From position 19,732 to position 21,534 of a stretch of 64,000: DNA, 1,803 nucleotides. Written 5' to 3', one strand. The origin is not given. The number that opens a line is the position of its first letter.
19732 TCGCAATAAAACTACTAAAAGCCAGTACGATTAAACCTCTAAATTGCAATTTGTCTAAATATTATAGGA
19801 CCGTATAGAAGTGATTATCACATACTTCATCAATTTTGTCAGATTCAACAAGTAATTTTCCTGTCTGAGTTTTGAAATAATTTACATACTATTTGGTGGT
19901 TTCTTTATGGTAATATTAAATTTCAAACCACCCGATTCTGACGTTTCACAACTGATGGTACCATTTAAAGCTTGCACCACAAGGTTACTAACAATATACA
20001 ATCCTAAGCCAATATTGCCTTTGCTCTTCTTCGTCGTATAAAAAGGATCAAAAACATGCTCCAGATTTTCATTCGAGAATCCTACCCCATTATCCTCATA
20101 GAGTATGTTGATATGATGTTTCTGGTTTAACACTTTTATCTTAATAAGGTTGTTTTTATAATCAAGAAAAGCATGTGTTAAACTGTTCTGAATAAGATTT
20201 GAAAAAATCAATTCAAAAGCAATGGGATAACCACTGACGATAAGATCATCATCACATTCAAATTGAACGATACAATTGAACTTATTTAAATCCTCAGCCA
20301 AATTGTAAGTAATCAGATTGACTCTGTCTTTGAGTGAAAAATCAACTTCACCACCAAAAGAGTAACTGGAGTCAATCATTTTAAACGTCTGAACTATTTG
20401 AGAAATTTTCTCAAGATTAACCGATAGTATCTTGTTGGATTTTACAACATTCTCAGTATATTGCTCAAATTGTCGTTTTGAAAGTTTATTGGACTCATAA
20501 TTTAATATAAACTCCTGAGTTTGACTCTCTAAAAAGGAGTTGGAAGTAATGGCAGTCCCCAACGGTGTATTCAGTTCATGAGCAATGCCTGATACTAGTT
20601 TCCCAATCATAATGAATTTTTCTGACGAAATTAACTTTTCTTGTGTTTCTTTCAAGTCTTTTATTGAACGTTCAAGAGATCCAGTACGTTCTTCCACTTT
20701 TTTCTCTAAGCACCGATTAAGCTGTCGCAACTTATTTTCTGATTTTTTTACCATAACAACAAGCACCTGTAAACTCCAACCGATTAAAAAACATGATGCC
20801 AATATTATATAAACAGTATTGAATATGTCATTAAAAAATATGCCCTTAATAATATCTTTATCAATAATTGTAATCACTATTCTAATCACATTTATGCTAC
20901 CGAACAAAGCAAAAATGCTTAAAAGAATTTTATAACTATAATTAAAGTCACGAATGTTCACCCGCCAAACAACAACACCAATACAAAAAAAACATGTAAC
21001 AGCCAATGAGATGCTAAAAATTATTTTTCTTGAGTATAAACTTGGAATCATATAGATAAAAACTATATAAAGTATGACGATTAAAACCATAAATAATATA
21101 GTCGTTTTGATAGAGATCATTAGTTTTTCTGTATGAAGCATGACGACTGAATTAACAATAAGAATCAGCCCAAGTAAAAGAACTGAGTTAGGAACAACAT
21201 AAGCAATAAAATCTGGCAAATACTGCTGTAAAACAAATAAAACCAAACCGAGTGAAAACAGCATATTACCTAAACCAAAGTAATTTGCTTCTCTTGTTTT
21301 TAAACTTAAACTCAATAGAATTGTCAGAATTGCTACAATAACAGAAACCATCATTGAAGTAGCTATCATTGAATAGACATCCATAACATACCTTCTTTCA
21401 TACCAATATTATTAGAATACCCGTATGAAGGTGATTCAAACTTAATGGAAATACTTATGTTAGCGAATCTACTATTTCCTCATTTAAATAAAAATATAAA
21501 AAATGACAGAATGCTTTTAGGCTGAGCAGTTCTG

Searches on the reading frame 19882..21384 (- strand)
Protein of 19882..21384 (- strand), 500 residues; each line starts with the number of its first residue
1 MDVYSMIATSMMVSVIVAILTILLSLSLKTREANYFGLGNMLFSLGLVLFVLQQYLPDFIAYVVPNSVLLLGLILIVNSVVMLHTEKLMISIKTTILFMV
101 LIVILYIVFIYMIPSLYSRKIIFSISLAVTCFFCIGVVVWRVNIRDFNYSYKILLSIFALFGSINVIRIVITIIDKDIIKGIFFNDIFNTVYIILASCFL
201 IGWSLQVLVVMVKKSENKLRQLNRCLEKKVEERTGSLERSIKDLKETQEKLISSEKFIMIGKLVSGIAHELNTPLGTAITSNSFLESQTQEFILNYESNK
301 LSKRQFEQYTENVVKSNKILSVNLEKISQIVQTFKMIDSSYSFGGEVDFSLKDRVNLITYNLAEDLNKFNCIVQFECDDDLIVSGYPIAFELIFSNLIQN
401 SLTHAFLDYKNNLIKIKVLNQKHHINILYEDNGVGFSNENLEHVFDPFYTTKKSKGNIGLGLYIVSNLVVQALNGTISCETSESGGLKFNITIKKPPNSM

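Call 12: search_protein_families(library=pfam, proteins=[window:19882-21384:-], max_evalue=0.001)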
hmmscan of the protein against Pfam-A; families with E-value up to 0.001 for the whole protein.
window:19882-21384:- (500 aa): 3 families
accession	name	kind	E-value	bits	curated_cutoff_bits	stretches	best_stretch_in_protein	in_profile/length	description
PF02518.31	HATPase_c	-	2.4e-19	70.2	26.4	1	387-496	3-110/111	Histidine kinase-, DNA gyrase B-, and HSP90-like ATPase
PF14501.12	HATPase_c_5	-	9e-05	22.8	22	1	389-493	5-101/102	GHKL domain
PF00512.31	HisKA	-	0.00029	21.2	26.9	1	261-301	3-31/66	His Kinase A (phospho-acceptor) domain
